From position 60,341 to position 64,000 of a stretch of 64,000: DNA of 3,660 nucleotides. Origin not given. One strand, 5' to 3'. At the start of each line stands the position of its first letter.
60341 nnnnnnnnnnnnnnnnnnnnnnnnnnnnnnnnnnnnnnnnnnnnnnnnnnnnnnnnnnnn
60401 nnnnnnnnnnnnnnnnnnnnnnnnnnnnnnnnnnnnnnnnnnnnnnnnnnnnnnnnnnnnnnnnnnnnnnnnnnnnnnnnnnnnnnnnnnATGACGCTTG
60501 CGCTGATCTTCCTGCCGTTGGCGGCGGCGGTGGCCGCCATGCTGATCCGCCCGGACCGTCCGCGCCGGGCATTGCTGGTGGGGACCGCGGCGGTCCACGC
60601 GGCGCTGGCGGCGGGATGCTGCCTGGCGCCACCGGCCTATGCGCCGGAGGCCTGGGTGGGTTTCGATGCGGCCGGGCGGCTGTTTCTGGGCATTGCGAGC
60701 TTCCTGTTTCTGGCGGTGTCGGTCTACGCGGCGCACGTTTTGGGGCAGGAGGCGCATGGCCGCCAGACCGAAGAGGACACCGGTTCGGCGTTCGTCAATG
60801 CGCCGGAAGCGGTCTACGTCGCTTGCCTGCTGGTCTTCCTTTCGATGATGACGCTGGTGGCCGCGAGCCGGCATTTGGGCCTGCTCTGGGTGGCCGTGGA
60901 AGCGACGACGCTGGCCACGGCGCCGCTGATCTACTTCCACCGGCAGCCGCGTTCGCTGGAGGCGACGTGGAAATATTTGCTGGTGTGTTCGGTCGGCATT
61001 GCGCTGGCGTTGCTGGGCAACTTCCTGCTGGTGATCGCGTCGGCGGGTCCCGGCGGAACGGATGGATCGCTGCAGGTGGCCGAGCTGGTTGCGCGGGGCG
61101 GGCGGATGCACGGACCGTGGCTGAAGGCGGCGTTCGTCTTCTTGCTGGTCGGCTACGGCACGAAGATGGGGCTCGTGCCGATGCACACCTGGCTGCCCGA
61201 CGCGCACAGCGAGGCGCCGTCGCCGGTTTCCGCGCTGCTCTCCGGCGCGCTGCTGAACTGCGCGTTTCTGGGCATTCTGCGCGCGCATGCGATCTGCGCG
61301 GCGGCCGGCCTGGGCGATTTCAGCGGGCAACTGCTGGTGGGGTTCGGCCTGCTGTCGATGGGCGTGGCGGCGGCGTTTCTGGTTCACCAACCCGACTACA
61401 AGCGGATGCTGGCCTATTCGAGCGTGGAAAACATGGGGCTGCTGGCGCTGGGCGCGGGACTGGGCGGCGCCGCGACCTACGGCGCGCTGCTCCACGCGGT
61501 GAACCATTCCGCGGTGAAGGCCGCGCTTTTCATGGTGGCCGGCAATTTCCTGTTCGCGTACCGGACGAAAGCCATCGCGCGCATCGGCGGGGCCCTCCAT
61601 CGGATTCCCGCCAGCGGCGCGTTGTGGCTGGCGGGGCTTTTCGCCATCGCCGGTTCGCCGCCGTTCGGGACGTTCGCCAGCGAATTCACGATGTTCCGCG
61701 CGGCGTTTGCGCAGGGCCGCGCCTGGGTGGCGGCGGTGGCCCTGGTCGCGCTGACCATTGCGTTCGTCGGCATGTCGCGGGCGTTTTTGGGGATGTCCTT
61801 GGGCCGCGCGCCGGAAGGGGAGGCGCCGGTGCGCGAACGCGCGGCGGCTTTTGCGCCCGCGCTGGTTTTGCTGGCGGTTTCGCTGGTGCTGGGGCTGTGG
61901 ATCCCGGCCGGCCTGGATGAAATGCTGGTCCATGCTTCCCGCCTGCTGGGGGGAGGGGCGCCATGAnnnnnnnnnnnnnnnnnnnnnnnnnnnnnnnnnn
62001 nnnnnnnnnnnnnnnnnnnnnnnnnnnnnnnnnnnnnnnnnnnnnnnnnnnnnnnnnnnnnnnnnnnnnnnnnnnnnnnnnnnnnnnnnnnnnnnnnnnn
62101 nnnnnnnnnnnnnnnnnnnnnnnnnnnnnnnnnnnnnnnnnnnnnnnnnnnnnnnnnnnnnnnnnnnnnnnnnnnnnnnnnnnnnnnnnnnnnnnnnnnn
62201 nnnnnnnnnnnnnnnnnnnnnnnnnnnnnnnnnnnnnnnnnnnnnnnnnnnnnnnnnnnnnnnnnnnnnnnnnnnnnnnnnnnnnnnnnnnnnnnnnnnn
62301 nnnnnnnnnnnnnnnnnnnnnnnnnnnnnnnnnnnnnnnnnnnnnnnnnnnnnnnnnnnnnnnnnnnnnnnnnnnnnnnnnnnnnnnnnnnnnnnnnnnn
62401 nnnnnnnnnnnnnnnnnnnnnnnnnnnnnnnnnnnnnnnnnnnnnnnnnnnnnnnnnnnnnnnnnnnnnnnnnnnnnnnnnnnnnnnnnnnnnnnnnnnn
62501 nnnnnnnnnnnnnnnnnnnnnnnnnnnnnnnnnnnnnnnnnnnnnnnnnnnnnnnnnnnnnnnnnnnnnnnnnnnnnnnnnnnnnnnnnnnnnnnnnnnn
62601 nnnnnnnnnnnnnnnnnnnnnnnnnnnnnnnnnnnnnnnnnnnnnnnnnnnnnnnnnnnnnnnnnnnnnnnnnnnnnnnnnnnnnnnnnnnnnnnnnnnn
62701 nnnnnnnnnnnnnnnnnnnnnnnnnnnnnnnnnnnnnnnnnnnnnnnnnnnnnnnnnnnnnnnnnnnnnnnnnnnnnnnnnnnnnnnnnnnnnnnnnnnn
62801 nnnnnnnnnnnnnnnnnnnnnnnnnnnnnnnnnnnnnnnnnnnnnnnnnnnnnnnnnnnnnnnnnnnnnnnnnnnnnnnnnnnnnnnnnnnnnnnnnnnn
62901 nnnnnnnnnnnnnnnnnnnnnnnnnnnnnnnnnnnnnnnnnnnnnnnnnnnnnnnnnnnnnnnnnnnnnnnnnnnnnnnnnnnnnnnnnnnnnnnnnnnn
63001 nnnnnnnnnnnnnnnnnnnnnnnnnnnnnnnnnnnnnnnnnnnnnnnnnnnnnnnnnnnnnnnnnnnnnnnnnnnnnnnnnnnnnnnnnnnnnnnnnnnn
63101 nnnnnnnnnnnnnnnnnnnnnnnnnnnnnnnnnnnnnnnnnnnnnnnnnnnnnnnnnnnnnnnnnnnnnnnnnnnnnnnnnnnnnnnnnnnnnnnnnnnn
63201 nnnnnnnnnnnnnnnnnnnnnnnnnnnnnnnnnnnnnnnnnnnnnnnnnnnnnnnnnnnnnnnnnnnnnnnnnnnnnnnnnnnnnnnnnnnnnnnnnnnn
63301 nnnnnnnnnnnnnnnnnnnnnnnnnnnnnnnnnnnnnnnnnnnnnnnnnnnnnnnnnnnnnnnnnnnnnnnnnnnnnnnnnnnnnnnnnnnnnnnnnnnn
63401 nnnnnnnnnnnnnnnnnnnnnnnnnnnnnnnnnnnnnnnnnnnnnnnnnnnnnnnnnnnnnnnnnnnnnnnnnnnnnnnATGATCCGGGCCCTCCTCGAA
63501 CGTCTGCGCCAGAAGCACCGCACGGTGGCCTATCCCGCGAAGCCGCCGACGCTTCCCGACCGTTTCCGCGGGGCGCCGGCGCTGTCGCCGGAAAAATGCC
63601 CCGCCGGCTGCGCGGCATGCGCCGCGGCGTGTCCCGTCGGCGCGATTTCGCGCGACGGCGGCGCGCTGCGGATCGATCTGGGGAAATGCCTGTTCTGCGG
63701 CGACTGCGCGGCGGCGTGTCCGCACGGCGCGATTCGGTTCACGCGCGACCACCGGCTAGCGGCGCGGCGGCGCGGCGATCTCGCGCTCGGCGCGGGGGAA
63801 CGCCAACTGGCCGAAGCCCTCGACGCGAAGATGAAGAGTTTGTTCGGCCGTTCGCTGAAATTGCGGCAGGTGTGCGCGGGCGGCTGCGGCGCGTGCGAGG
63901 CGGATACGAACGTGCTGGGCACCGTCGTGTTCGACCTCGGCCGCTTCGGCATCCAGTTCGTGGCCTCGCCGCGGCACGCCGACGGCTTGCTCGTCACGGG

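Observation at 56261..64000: Group-4 hydrogenase-like operon whose large subunit lacks NiFe-ligating cysteines (Ehr-type), headed by an HTH-PTS-EIIA fusion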

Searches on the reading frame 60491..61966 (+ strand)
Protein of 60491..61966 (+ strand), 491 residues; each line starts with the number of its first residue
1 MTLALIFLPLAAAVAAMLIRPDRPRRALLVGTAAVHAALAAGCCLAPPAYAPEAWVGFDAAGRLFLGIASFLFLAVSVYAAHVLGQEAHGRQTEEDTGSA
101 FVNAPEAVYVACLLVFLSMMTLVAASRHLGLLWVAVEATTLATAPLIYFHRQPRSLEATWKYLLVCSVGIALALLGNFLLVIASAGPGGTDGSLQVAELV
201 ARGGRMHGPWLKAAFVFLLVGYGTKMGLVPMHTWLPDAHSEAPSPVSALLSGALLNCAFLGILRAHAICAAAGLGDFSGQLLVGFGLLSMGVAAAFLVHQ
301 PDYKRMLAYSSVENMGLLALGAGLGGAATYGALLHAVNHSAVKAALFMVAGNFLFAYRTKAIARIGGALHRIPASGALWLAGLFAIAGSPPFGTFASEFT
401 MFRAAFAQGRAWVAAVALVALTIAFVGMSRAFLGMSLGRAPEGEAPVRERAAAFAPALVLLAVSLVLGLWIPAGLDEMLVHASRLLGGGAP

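Call 5: search_protein_families(library=pfam, proteins=[window:60491-61966:+], max_evalue=0.01)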
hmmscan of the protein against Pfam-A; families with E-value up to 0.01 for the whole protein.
window:60491-61966:+ (491 aa): 1 family
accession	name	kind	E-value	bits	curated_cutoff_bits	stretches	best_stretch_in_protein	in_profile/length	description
PF00361.26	Proton_antipo_M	-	2.4e-47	162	21.5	1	126-420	1-290/294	NADH:quinone oxidoreductase/Mrp antiporter, TM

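Call 6: search_protein_families(library=ncbifam, proteins=[window:60491-61966:+], max_evalue=0.01)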
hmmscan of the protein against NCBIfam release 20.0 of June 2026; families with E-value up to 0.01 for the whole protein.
window:60491-61966:+ (491 aa): 74 families (the best 25 are shown)
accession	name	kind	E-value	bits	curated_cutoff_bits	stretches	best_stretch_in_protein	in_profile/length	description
NF005044.0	PRK06458.1-4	equivalog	3.4e-103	346.3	610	1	51-484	65-492/531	hydrogenase 4 subunit F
NF005045.0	PRK06458.1-5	equivalog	4.7e-100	335.9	543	1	7-488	9-484/484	hydrogenase 4 subunit F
NF005043.0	PRK06458.1-3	equivalog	2.4e-87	294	533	1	4-487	11-483/483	hydrogenase 4 subunit F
NF005041.0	PRK06458.1-1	equivalog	2.8e-83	280.7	951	1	49-486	63-494/526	hydrogenase 4 subunit F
NF006427.0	PRK08676.1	equivalog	3.3e-66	224.2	511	1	25-482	26-479/486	hydrogenase membrane subunit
NF005042.0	PRK06458.1-2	equivalog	8.8e-64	216.2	437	1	106-469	90-432/439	hydrogenase 4 subunit F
NF005086.0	PRK06521.1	equivalog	2.9e-49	168.2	667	1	44-479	64-500/669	hydrogenase 4 subunit B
NF006419.0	PRK08668.1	equivalog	8.4e-43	147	617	1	111-470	104-466/613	NADH dehydrogenase subunit M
NF006240.0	PRK08376.1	subfamily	1.4e-42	146.3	662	1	108-484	123-505/521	putative monovalent cation/H+ antiporter subunit D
TIGR01972.1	NDH_I_M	subfamily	1.9e-41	142.3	263.8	1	105-470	105-467/486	NADH-quinone oxidoreductase subunit M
NF006418.0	PRK08667.1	equivalog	1.6e-40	139.3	794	1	59-415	76-417/644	hydrogenase membrane subunit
NF005097.0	PRK06525.1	equivalog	3.8e-40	138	430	1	61-465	77-468/480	hydrogenase 4 subunit D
NF004920.0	PRK06277.1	equivalog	4.1e-38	131.4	578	1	107-470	100-460/478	energy conserving hydrogenase EhbF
NF006241.0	PRK08377.1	equivalog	3.1e-37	128.7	645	1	113-482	115-473/494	NADH dehydrogenase subunit N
TIGR01770.1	NDH_I_N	subfamily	1.9e-35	122.8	332.6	1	109-426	106-422/472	NADH-quinone oxidoreductase subunit NuoN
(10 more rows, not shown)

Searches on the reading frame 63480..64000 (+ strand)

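Call 5: search_protein_families(library=pfam, proteins=[window:63480-64000:+], max_evalue=0.01)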
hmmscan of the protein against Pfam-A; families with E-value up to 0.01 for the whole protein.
window:63480-64000:+ (173 aa): 10 families
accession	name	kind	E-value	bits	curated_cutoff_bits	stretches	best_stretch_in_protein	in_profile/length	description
PF12838.12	Fer4_7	-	1.4e-10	41.9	27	2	43-84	4-52/52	4Fe-4S dicluster domain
PF13237.11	Fer4_10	-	3.3e-10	40.2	25.5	2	35-81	4-53/53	4Fe-4S dicluster domain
PF00037.32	Fer4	-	2.1e-08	34.1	21.1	1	64-86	2-24/24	4Fe-4S binding domain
PF12837.12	Fer4_6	-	2.3e-08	34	25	2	64-85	3-24/24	4Fe-4S binding domain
PF13187.11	Fer4_9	-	3e-08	34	27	1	42-85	3-52/52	4Fe-4S dicluster domain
PF13484.11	Fer4_16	-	4.6e-07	30.9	30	1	69-139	1-59/66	4Fe-4S double cluster binding domain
PF14697.11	Fer4_21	-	1.2e-05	25.8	35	1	64-92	2-33/59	4Fe-4S dicluster domain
PF12797.12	Fer4_2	-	1.8e-05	24.9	24.5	1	63-81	3-21/22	4Fe-4S binding domain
PF25160.1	LdpA_Fe-S-bd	-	2e-05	24.7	27.6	1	40-86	1-44/49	LdpA Fe-S cluster-binding domain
PF13247.11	Fer4_11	-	0.0035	17.9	26.2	1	37-93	7-67/100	4Fe-4S dicluster domain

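Call 6: search_protein_families(library=ncbifam, proteins=[window:63480-64000:+], max_evalue=0.01)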
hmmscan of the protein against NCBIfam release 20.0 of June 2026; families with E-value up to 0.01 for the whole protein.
window:63480-64000:+ (173 aa): 79 families (the best 25 are shown)
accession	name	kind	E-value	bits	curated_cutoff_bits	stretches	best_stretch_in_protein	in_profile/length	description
NF009053.0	PRK12387.1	subfamily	1.8e-22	79.9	204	1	1-102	1-107/180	formate hydrogenlyase complex iron-sulfur subunit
TIGR01971.1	NuoI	subfamily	2.7e-18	65.7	113.05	1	6-103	6-116/121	NADH-quinone oxidoreductase, chain I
NF006076.0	PRK08222.1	equivalog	9e-18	64.7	270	1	2-103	2-108/181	hydrogenase 4 subunit H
NF004537.0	PRK05888.1-3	equivalog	7.7e-17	61.5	163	1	6-118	31-161/204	NADH-quinone oxidoreductase subunit NuoI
NF004536.0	PRK05888.1-1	equivalog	1.1e-15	57.4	212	1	7-102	22-131/180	NADH-quinone oxidoreductase subunit NuoI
NF006221.0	PRK08348.1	subfamily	9.9e-15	54.4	124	1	1-99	6-106/136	NADH-plastoquinone oxidoreductase subunit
NF004540.0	PRK05888.2-1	equivalog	2.8e-14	52.9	215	1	5-101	11-119/139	NADH-quinone oxidoreductase subunit NuoI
NF040612.1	F420_dehyd_FpoI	exception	1.8e-12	47.2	180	1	5-88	9-102/135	F420H2 dehydrogenase subunit FpoI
NF004541.0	PRK05888.2-2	equivalog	8.6e-11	41.9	217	1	11-101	34-127/168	NADH-quinone oxidoreductase subunit NuoI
TIGR02700.1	flavo_MJ0208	hypoth_equivalog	2.3e-10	40.1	251.35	1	38-96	148-205/234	dihydromethanopterin reductase (acceptor)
NF004538.0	PRK05888.1-4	equivalog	2.4e-10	40.3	135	1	10-103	28-135/162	NADH-quinone oxidoreductase subunit NuoI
NF004539.0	PRK05888.1-5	equivalog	5.6e-10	39.1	225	1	7-102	25-134/162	NADH-quinone oxidoreductase subunit NuoI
TIGR00403.1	ndhI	equivalog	1.2e-09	38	302.35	1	7-102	31-136/183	NAD(P)H-quinone oxidoreductase subunit I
NF058577.1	FdxA_fam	equivalog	1.9e-09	37.6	65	1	43-84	11-52/52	4Fe-4S ferredoxin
NF007658.0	PRK10330.1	equivalog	8.1e-09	35.2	260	1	45-87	64-106/181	electron transport protein HydN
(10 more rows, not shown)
